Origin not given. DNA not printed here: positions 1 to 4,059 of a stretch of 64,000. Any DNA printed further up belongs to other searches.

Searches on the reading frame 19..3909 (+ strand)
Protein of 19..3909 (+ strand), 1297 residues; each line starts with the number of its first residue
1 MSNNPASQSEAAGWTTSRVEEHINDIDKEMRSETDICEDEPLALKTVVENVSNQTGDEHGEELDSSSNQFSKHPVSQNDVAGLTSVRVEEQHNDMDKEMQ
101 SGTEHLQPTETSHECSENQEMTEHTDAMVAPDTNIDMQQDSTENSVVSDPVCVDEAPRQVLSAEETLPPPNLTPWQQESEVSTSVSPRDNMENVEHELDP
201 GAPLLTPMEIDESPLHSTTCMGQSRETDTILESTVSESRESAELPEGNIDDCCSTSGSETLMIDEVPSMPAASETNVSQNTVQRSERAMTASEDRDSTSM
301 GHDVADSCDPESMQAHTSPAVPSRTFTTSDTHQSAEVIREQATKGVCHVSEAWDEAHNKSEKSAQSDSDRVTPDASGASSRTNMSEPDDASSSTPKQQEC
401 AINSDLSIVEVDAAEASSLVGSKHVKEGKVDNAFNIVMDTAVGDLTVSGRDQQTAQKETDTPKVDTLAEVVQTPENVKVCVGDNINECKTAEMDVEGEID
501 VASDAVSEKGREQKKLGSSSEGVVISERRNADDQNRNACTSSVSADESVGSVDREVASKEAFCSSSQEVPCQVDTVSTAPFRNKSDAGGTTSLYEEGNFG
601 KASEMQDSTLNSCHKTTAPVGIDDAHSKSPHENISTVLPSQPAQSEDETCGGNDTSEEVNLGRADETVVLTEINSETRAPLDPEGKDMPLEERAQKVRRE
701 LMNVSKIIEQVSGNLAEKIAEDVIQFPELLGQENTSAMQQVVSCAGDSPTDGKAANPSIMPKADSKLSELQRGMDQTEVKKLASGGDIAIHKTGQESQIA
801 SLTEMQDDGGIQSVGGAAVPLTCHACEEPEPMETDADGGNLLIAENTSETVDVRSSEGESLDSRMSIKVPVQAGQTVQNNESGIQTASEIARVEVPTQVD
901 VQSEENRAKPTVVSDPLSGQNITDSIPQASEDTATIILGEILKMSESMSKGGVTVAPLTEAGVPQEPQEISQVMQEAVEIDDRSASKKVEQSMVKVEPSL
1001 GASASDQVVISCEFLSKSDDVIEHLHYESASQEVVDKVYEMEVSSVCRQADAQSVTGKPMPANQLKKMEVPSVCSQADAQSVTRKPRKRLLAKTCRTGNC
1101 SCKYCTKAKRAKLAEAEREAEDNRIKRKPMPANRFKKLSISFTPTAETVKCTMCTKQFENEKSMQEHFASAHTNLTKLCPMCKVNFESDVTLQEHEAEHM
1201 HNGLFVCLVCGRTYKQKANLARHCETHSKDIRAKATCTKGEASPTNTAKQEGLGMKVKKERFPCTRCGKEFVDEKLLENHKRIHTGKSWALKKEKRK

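Call 34: search_protein_families(library=pfam, proteins=[window:19-3909:+], max_evalue=0.001)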
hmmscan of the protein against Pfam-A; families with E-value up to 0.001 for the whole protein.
window:19-3909:+ (1297 aa): 3 families
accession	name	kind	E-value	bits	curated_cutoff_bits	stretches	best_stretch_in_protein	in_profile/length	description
PF13894.12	zf-C2H2_4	-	5.2e-08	33.4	27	0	1262-1284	1-23/24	C2H2-type zinc finger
PF00096.32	zf-C2H2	-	1.7e-07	31.7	25.2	0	1262-1284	1-23/23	Zinc finger, C2H2 type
PF12171.14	zf-C2H2_jaz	-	2e-06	28.2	22.6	0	1151-1170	4-23/27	Zinc-finger double-stranded RNA-binding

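Call 38: find_encoding_contigs(protein=window:19-3909:+, flank=3000, max_places=4)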
Protein window:19-3909:+ (1297 aa): no gene with exactly this product is on record in the collection.
